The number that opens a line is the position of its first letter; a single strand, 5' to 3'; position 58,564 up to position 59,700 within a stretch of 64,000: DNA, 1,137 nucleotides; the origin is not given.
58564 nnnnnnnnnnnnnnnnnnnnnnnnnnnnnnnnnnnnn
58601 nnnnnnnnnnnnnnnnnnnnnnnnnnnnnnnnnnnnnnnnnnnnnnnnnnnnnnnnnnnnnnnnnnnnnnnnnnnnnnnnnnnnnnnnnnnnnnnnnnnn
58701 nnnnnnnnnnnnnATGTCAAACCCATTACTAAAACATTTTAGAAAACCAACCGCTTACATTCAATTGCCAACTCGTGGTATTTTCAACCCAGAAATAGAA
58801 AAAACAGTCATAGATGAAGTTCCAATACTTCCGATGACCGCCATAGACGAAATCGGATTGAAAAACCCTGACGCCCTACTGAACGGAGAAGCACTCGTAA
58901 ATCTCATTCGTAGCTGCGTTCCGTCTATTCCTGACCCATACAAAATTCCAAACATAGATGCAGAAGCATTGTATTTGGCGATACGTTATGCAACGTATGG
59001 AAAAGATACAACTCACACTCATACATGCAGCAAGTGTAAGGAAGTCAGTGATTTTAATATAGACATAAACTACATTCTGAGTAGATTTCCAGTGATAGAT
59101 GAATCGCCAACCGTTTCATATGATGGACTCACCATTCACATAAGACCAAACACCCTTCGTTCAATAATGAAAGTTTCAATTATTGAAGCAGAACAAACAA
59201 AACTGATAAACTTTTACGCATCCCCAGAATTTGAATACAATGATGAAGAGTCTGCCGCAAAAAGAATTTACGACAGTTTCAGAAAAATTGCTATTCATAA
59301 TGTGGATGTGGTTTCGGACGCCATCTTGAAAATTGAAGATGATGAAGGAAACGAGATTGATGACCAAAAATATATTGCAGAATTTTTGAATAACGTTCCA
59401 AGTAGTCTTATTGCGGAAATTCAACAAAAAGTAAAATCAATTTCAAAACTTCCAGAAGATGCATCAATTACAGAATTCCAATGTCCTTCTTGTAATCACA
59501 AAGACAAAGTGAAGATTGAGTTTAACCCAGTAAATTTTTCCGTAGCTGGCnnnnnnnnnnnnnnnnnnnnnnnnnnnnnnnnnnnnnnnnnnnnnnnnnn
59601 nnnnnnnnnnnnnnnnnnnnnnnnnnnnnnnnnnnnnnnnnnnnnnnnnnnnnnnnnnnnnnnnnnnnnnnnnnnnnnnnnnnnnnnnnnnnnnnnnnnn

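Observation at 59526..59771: Canonical -1 frameshift joining the gp26-like protein to a gp51/gpT-like tail: lambda G/GT logic in a T4-like jumbo phage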

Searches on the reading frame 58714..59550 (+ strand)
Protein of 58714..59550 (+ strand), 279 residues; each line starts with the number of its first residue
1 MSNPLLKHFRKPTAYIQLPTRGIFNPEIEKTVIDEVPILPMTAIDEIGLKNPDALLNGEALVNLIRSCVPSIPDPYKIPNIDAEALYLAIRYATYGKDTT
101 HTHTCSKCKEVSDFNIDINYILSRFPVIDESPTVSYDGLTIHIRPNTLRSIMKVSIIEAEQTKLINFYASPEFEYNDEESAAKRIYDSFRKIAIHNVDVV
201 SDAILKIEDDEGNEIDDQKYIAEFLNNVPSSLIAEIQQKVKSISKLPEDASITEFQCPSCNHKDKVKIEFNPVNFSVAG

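Call 6: search_protein_families(library=pfam, proteins=[window:58714-59550:+], max_evalue=1)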
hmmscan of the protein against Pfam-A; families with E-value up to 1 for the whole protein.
window:58714-59550:+ (279 aa): 9 families
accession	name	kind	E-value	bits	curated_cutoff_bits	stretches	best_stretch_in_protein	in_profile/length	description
PF12322.14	T4_baseplate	-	5.1e-18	66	24.5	1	50-269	36-212/219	T4 bacteriophage base plate protein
PF05129.18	Zn_ribbon_Elf1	-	0.00058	20.3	29.8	1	244-271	12-39/79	Transcription elongation factor Elf1 like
PF24440.1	DUF7559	-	0.026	15.2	27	1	246-266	27-47/52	Family of unknown function (DUF7559)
PF23528.1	Microp_apicomplexa_15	-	0.026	15.1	27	1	215-258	20-62/69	Apicomplexa microprotein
PF14353.12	CpXC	-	0.029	14.8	25.4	0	249-270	32-53/121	CpXC protein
PF23547.1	Zn_ribbon_FGT1_1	-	0.14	12.2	27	1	251-261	17-27/35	FORGETTER1 first zinc ribbon domain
PF24441.1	DUF7560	-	0.33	11.1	27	0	254-263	5-14/44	Family of unknown function (DUF7560)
PF10601.15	zf-LITAF-like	-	0.41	11.3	23.8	0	254-273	5-24/70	LITAF-like zinc ribbon domain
PF25206.1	DUF7836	-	0.72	10.2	26.7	0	242-266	20-42/59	Domain of unknown function (DUF7836)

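Call 7: search_protein_families(library=phrogs, proteins=[window:58714-59550:+], max_evalue=1)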
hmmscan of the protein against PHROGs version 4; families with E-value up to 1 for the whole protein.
window:58714-59550:+ (279 aa): 4 families
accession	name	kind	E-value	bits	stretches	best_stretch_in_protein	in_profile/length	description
phrog_150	-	tail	7.9e-19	69.1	1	9-272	10-229/282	baseplate hub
phrog_9914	-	tail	0.031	14.9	1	73-269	39-206/217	baseplate hub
phrog_2834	-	unknown function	0.061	14.2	0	234-266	30-61/78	-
phrog_6504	-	unknown function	0.11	13.7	0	254-270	7-23/61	-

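Call 9: search_dna_similar(query=window:58714-59550:+, collection=phages, mode=protein, max_rows=60, rows=spread)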
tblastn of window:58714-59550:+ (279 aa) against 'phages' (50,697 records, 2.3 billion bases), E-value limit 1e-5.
Records with a match: 94; places in all: 94; records where one place covers at least 80% of the query: 93.
Best place of each record, by identity: <60% 94.
By first word of the organism name: Escherichia 34; Pseudomonas 11; Klebsiella 11; Erwinia 8; Salmonella 8; Xanthomonas 4; Yersinia 4; Agrobacterium 2; Pectobacterium 2; Serratia 2; and 6 more.
By host as written in the record: Escherichia coli 11; - 9; Pseudomonas aeruginosa PAO1 5; Klebsiella pneumoniae 5; Salmonella enterica subsp. enterica serovar Typhimurium 4; Pseudomonas aeruginosa 3; Erwinia amylovora 3; Erwinia amylovora SNUABM_01 3; and 39 more.
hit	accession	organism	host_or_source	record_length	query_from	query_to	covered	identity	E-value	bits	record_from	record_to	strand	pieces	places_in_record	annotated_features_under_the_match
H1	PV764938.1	Sinorhizobium phage Phosso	Sinohrizobium meliloti NRRL L-50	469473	3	275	98%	34.2%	2e-40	154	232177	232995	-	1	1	hypothetical protein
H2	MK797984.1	Pseudomonas phage vB_PaeM_PA5oct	-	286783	1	275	99%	31.6%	5e-31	127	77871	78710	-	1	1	hypothetical protein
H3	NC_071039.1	Pseudomonas phage vB_PaeM_PA5oct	-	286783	1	275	99%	31.6%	5e-31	127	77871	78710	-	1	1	baseplate hub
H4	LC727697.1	Pseudomonas phage sp. 30-2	Pseudomonas aeruginosa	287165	1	275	99%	31.6%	5e-31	127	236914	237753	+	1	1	hypothetical protein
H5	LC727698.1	Pseudomonas phage sp. 30-3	Pseudomonas aeruginosa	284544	1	275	99%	31.6%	7e-31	127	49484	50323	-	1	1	hypothetical protein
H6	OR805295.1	Pseudomonas phage Paride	Pseudomonas aeruginosa PAO1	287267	1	275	99%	31.6%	7e-31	127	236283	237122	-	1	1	baseplate hub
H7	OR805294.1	Pseudomonas phage Ettore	Pseudomonas aeruginosa PAO1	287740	1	275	99%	31.6%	7e-31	127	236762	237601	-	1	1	baseplate hub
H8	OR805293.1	Pseudomonas phage Deifobo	Pseudomonas aeruginosa PAO1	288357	1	275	99%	31.6%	7e-31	127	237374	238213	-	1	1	baseplate hub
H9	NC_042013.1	Agrobacterium phage Atu_ph07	Agrobacterium tumefaciens C58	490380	2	279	100%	31.1%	1e-36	143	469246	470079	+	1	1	baseplate hub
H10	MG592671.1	Vibrio phage 2.275.O._10N.286.54.E11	Vibrio cyclitrophicus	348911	1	275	99%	29.6%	5e-30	124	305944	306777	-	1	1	baseplate protein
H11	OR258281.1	Xanthomonas phage XaC1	Xanthomonas vesicatoria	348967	3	277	99%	27.6%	1e-24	108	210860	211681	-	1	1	baseplate hub subunit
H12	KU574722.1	Pectobacterium phage vB_PcaM_CBB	Pectobacterium carotovorum subsp. ...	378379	3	275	98%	27.8%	1e-21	100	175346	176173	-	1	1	structural protein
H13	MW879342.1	Erwinia phage pEa_SNUABM_19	Erwinia amylovora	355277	3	279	99%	27.2%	3e-23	104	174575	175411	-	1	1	hypothetical protein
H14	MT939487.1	Erwinia phage pEa_SNUABM_47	Erwinia amylovora SNUABM_01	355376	3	279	99%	27.2%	3e-23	104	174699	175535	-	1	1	putative baseplate hub subunit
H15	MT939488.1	Erwinia phage pEa_SNUABM_50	Erwinia amylovora SNUABM_01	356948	3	279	99%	27.2%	3e-23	104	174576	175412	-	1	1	putative baseplate hub subunit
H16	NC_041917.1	Serratia phage BF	Serratia marcescens UCC2017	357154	3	279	99%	27.2%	3e-23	104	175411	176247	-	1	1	baseplate hub subunit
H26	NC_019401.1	Cronobacter phage vB_CsaM_GAP32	Cronobacter sakazakii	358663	3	277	99%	26.5%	9e-17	86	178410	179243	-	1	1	hypothetical protein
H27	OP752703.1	Stenotrophomonas phage RAS14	Stenotrophomonas maltophilia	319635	2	277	99%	26.3%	7e-16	83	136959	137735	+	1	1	hypothetical protein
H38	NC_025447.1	Escherichia phage 121Q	Escherichia coli MuLB70.1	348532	3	275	98%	25.4%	4e-21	99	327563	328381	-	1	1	596: baseplate hub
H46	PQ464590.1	Erwinia phage Hallingskeid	Erwinia aphidicola B01_10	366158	3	275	98%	25.2%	5e-17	86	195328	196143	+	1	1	baseplate hub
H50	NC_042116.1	Yersinia phage fHe-Yen9-04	-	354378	3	272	97%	24.1%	5e-20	96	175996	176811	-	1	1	g243c: Lead, cadmium, zinc and mercury transporting ATPase; ...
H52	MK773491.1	Salmonella phage 7t3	Salmonella enterica subsp. enterica ...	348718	3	275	98%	23.6%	1e-20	97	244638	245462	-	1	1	baseplate hub subunit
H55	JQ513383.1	Klebsiella phage vB_KleM_RaK2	Klebsiella sp.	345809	35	263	82%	25.1%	7e-16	83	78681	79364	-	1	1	baseplate hub subunit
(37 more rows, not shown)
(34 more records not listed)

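Call 10: get_annotated_region(hit=H1, flank=2500)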
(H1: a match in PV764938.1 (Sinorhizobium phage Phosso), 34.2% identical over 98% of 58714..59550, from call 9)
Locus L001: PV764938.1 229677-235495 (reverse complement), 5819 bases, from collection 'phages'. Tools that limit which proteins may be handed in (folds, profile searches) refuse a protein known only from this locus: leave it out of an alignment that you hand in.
description: Sinorhizobium phage Phosso, complete genome.
organism: Sinorhizobium phage Phosso (NCBI taxid 3435197)
taxonomy: Viruses
host: Sinohrizobium meliloti NRRL L-50; source: soil; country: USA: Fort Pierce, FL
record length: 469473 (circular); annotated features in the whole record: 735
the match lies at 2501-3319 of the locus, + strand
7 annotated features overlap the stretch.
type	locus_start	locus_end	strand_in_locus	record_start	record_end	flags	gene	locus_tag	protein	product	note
CDS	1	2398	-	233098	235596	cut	-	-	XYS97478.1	hypothetical protein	321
CDS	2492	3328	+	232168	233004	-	-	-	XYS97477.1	hypothetical protein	320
CDS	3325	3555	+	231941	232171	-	-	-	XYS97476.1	hypothetical protein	319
CDS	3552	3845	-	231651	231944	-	-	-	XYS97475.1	hypothetical protein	318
CDS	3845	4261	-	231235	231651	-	-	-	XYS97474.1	hypothetical protein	317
CDS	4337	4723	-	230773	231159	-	-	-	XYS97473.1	ribonuclease HI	316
CDS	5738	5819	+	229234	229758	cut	-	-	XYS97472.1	Holliday junction resolvase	315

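Call 11: get_annotated_region(hit=H3, flank=2500)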
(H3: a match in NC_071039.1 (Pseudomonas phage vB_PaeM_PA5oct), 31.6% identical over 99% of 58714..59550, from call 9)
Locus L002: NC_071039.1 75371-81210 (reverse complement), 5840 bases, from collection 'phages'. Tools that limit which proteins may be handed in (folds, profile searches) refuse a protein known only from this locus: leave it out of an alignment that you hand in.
description: Pseudomonas phage vB_PaeM_PA5oct, complete genome.
organism: Pseudomonas phage vB_PaeM_PA5oct (NCBI taxid 2163605)
taxonomy: Viruses; Duplodnaviria; Heunggongvirae; Uroviricota; Caudoviricetes; Arenbergviridae; Wroclawvirus; Wroclawvirus PA5oct
host: -; source: -; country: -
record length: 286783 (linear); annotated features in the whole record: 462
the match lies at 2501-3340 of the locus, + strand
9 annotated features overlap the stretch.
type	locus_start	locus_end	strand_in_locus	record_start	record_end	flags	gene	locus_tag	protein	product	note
CDS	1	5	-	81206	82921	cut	-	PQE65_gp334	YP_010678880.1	portal protein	ESI-MS/MS; Phage portal (connector) protein (T4-like gp20)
CDS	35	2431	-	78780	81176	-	-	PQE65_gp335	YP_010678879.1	structural protein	ESI-MS/MS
CDS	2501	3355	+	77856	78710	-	-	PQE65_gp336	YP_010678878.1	baseplate hub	-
CDS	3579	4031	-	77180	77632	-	-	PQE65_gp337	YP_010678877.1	hypothetical protein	-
CDS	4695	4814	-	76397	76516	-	-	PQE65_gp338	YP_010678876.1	hypothetical protein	-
CDS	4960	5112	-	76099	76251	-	-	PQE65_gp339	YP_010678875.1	hypothetical protein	-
CDS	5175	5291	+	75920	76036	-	-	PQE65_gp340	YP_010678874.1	hypothetical protein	-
CDS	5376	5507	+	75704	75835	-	-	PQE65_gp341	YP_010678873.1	hypothetical protein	-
CDS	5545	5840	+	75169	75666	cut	-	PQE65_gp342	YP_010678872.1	RusA-like Holliday junction resolvase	-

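Call 12: get_annotated_region(hit=H9, flank=2500)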
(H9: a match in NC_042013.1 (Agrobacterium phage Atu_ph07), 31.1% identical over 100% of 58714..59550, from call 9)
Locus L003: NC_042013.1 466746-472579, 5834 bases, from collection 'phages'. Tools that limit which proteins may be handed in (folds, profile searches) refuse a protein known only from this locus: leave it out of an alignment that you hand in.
description: Agrobacterium phage Atu_ph07, complete genome.
organism: Agrobacterium phage Atu_ph07 (NCBI taxid 2024264)
taxonomy: Viruses; Duplodnaviria; Heunggongvirae; Uroviricota; Caudoviricetes; Polybotosvirus; Polybotosvirus Atuph07
host: Agrobacterium tumefaciens C58; source: -; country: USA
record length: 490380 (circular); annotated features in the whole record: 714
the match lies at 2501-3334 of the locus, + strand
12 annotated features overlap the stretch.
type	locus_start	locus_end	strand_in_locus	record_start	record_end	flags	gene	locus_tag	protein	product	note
CDS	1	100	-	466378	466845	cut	-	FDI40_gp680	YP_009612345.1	peptidyl-tRNA hydrolase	peptidyl-tRNA hydrolase, archaeal type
CDS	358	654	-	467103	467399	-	-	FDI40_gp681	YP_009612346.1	hypothetical protein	-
CDS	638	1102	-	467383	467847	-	-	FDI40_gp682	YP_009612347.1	hypothetical protein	-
CDS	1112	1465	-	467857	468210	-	-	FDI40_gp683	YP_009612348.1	hypothetical protein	-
CDS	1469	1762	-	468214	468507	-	-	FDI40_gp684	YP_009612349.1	MazG-like pyrophosphatase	-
CDS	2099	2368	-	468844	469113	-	-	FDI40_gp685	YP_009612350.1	hypothetical protein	-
CDS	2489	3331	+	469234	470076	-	-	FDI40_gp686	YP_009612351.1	baseplate hub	-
CDS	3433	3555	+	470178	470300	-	-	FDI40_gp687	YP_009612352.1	hypothetical protein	-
CDS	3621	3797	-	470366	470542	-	-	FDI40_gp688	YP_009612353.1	hypothetical protein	-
CDS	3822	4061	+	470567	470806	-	-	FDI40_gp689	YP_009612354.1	hypothetical protein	-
CDS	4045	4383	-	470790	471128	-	-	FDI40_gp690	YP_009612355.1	hypothetical protein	-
CDS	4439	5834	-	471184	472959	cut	-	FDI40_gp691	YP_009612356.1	exonuclease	recombination-related endonuclease Gp46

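Call 13: get_annotated_region(hit=H10, flank=2500)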
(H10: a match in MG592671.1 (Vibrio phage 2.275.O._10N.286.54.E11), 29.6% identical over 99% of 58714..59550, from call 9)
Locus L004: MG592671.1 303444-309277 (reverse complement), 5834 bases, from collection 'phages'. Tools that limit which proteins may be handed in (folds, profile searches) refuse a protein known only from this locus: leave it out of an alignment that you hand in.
description: Vibrio phage 2.275.O._10N.286.54.E11, partial genome.
organism: Vibrio phage 2.275.O._10N.286.54.E11 (NCBI taxid 1881285)
taxonomy: Viruses; Duplodnaviria; Heunggongvirae; Uroviricota; Caudoviricetes
host: Vibrio cyclitrophicus; source: iron chloride precipitation of 0.2um-filtered seawater, resuspended in oxalate solution; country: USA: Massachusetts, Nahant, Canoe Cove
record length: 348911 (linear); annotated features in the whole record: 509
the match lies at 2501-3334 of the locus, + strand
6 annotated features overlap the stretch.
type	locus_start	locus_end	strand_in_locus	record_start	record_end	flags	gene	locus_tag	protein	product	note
CDS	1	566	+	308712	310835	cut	-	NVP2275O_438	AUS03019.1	hypothetical protein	NVP2275O_438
CDS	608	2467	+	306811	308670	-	-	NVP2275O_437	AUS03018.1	hypothetical protein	NVP2275O_437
CDS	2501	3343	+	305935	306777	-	-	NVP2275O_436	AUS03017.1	baseplate protein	NVP2275O_436; InterPro:IPR024364; T4 bacteriophage base plate protein; pfam:PF12322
CDS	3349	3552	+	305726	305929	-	-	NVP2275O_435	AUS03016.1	hypothetical protein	NVP2275O_435; cvp_best_match:NCBI_PEP_441462918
CDS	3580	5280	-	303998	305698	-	-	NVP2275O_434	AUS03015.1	P-loop containing nucleoside triphosphate hydrolase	NVP2275O_434; InterPro:IPR027417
CDS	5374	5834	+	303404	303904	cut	-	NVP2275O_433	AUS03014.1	hypothetical protein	NVP2275O_433; cvp_best_match:NCBI_PEP_441462919; pog:POG1000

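Call 14: get_annotated_region(hit=H11, flank=2500)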
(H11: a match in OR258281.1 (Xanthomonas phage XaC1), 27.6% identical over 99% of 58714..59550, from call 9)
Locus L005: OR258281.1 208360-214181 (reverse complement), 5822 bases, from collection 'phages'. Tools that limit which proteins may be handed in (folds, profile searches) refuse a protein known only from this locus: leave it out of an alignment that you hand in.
description: Xanthomonas phage XaC1, complete genome.
organism: Xanthomonas phage XaC1 (NCBI taxid 3073039)
taxonomy: Viruses; Duplodnaviria; Heunggongvirae; Uroviricota; Caudoviricetes
host: Xanthomonas vesicatoria; source: water from irrigation channel; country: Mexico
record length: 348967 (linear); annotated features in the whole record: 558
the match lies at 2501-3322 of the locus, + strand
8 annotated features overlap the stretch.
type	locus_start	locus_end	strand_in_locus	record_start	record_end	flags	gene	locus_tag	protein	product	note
CDS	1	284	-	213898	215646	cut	-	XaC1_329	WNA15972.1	portal protein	-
CDS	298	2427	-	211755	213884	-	-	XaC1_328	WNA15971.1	virion structural protein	-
CDS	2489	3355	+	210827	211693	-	-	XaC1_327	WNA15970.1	baseplate hub subunit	-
CDS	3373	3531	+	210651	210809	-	-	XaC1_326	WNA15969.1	hypothetical protein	-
CDS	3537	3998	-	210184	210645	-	-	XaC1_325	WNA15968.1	hypothetical protein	-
CDS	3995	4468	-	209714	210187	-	-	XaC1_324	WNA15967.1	hypothetical protein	-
CDS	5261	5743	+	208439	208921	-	-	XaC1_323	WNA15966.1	DNA endonuclease VII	-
CDS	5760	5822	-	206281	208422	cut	-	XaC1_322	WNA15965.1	putative endonuclease subunit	-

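Call 15: get_annotated_region(hit=H12, flank=2500)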
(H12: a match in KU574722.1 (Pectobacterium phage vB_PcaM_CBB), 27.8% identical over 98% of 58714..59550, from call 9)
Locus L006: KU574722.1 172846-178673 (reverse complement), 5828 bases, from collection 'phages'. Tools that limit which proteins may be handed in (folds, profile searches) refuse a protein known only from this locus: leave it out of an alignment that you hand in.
description: Pectobacterium phage vB_PcaM_CBB, complete genome.
organism: Pectobacterium phage vB_PcaM_CBB (NCBI taxid 2772511)
taxonomy: Viruses; Duplodnaviria; Heunggongvirae; Uroviricota; Caudoviricetes; Mimasvirus; Mimasvirus CBB
host: Pectobacterium carotovorum subsp. carotovorum strain CBBL19-1-37; source: activated sludge from a waste water treatment plant; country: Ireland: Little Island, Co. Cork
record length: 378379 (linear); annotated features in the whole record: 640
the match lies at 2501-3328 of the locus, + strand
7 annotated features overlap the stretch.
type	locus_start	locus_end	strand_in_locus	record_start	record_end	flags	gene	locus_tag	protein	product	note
CDS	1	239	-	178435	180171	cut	-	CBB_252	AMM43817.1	portal vertex protein of head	similar to portal vertex protein of head [Cronobacter phage vB_CsaM_GAP32], YP_006987350.1; PF07230.8 Peptidase_S80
CDS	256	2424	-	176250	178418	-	-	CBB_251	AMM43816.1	structural protein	similar to hypothetical protein GAP32_244 [Cronobacter phage vB_CsaM_GAP32], YP_006987349.1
CDS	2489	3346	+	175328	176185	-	-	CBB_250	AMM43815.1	structural protein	similar to hypothetical protein GAP32_243 [Cronobacter phage vB_CsaM_GAP32], YP_006987348.1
CDS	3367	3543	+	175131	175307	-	-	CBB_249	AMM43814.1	hypothetical protein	similar to hypothetical protein GAP32_242 [Cronobacter phage vB_CsaM_GAP32], YP_006987347.1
CDS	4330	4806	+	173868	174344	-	-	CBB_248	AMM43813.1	DNA endonuclease VII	similar to DNA endonuclease VII [Escherichia phage 121Q], YP_009102181.1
CDS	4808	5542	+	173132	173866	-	-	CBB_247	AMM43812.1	structural protein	similar to hypothetical protein [Erwinia phage PhiEaH1], YP_009010251.1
CDS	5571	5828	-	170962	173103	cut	-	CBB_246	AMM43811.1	recombination endonuclease subunit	similar to recombination endonuclease subunit [Cronobacter phage vB_CsaM_GAP32], YP_006987345.1; PF13476.3 AAA_23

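Call 16: get_annotated_region(hit=H16, flank=2500)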
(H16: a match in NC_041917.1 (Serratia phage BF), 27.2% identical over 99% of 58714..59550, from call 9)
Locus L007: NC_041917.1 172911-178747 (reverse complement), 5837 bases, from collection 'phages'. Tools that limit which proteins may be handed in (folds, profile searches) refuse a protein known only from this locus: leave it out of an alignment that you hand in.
description: Serratia phage BF, complete genome.
organism: Serratia phage BF (NCBI taxid 1962671)
taxonomy: Viruses; Duplodnaviria; Heunggongvirae; Uroviricota; Caudoviricetes; Eneladusvirus; Eneladusvirus BF
host: Serratia marcescens UCC2017; source: compost; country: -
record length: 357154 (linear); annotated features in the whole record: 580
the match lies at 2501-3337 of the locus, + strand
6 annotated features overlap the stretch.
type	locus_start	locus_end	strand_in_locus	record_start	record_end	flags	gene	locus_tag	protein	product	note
CDS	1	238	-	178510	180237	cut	-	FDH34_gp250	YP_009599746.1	portal protein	-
CDS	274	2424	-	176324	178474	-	-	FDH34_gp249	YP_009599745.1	virion structural protein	-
CDS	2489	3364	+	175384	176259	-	-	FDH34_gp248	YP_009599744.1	baseplate hub subunit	-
CDS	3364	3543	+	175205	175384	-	-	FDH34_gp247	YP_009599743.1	hypothetical protein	-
CDS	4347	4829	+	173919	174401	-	-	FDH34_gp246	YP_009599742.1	endonuclease VII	-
CDS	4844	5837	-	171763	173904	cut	-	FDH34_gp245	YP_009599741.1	recombination endonuclease subunit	-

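Call 17: get_annotated_region(hit=H38, flank=2500)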
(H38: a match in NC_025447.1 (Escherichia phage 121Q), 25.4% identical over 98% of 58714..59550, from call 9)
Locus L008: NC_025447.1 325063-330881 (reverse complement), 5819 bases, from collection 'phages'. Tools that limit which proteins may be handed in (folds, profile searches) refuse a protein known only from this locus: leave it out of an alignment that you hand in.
description: Escherichia phage 121Q, complete genome.
organism: Escherichia phage 121Q (NCBI taxid 1555202)
taxonomy: Viruses; Duplodnaviria; Heunggongvirae; Uroviricota; Caudoviricetes; Asteriusvirus; Asteriusvirus av121Q
host: Escherichia coli MuLB70.1; source: sewage; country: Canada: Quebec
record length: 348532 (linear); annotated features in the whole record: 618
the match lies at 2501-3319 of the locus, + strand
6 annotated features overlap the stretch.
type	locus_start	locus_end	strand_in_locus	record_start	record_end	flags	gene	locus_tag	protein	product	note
CDS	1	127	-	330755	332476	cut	598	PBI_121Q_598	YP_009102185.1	portal protein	portal (T4 gp20-like)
CDS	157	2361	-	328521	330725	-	597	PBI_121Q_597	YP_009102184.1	virion structural protein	structural protein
CDS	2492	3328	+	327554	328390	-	596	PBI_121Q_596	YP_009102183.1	baseplate hub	baseplate hub subunit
CDS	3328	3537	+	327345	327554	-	595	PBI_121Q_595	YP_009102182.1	hypothetical protein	-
CDS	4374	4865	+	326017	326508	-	594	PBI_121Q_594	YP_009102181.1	DNA endonuclease VII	-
CDS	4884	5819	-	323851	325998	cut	593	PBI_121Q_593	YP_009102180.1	AAA family ATPase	Recombination endonuclease subunit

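Call 18: get_annotated_region(hit=H26, flank=2500)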
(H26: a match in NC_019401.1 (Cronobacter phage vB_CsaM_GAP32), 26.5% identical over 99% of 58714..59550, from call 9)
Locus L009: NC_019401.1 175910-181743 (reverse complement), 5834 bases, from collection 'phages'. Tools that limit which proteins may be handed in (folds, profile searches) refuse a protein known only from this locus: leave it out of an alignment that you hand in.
description: Cronobacter phage vB_CsaM_GAP32, complete genome.
organism: Cronobacter phage vB_CsaM_GAP32 (NCBI taxid 1141136)
taxonomy: Viruses; Duplodnaviria; Heunggongvirae; Uroviricota; Caudoviricetes; Mimasvirus; Mimasvirus GAP32
host: Cronobacter sakazakii; source: -; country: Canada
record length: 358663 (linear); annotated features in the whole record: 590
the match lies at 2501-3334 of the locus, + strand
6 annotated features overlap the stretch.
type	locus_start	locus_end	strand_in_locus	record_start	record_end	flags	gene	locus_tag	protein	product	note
CDS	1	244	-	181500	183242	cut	-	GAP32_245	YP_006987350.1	portal protein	similar to NP_899604.1 portal vertex protein of head [Vibrio phage KVP40]; PF07230.5 Phage_T4_Gp20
CDS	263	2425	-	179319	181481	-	-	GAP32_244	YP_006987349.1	virion structural protein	similar to YP_003663488.1 phage infection protein [Bacillus thuringiensis BMB171]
CDS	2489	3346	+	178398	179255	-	-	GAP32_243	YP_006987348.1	hypothetical protein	-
CDS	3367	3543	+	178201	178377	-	-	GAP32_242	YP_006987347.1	hypothetical protein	-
CDS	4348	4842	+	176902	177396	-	-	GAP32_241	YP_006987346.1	EndoVII packaging and recombination endonuclease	similar to YP_002003595.1 EndoVII packaging and recombination endonuclease [Escherichia phage rv5]; 49[PHA02565], ...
CDS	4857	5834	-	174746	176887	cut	-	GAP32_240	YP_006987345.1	recombination endonuclease subunit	similar to YP_003734204.1 gp46 recombination endonuclease subunit [Enterobacteria phage IME08]; PB010468 Pfam-B_10468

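Call 19: get_annotated_region(hit=H27, flank=2500)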
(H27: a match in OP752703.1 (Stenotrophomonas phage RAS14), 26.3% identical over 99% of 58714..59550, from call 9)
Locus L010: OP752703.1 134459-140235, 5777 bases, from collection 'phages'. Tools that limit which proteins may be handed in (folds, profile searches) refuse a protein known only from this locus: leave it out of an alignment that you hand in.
description: Stenotrophomonas phage RAS14, complete genome.
organism: Stenotrophomonas phage RAS14 (NCBI taxid 2996120)
taxonomy: Viruses; Duplodnaviria; Heunggongvirae; Uroviricota; Caudoviricetes
host: Stenotrophomonas maltophilia; source: sewage; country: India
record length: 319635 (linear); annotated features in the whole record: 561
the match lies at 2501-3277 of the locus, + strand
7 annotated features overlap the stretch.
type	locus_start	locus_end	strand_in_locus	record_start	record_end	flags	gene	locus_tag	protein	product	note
CDS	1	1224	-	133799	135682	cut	-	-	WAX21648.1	hypothetical protein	-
CDS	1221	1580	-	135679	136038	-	-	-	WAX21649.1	hypothetical protein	-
CDS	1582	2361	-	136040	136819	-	-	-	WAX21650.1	hypothetical protein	-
CDS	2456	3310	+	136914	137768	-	-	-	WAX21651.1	hypothetical protein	-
CDS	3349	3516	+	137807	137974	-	-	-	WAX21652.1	hypothetical protein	-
CDS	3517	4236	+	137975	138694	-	-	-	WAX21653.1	hypothetical protein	-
CDS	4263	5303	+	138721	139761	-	-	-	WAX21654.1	hypothetical protein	-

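Call 20: get_annotated_region(hit=H55, flank=2500)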
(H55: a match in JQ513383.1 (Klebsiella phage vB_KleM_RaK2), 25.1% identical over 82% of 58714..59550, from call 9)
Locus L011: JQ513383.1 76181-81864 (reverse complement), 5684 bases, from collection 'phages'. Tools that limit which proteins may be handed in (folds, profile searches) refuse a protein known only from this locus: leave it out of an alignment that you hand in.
description: Enterobacteria phage vB_KleM-RaK2, complete genome.
organism: Klebsiella phage vB_KleM_RaK2 (NCBI taxid 1147094)
taxonomy: Viruses; Duplodnaviria; Heunggongvirae; Uroviricota; Caudoviricetes; Alcyoneusvirus; Alcyoneusvirus RaK2
host: Klebsiella sp.; source: -; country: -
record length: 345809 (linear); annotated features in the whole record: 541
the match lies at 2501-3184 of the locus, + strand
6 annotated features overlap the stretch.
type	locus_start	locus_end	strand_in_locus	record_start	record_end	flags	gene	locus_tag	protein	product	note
CDS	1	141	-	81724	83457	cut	-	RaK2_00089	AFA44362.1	portal vertex protein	gp20; similar to Synechococcus phage S-SSM7 gp20 portal vertex protein of head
CDS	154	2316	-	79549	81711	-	-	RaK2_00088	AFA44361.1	hypothetical protein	ORF088; similar to Enterococcus phage phiFL4A gp48 tail tape measure protein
CDS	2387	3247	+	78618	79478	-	-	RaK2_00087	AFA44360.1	baseplate hub subunit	gp26; similar to Synechococcus phage S-PM2 gp26 baseplate hub subunit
CDS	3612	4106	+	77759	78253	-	-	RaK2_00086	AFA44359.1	recombination endonuclease VII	gp49; similar to Salmonella phage PVP-SE1 gp126 EndoVII packaging and recombination endonuclease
CDS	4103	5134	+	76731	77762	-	-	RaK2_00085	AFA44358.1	hypothetical protein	ORF085w; similar to Enterobacteria phage RB49 RB49ORF239c putative uncharacterized protein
CDS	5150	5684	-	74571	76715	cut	-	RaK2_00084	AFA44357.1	recombination endonuclease subunit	gp46; similar to Enterobacteria phage RB43 Gp46 recombination endonuclease subunit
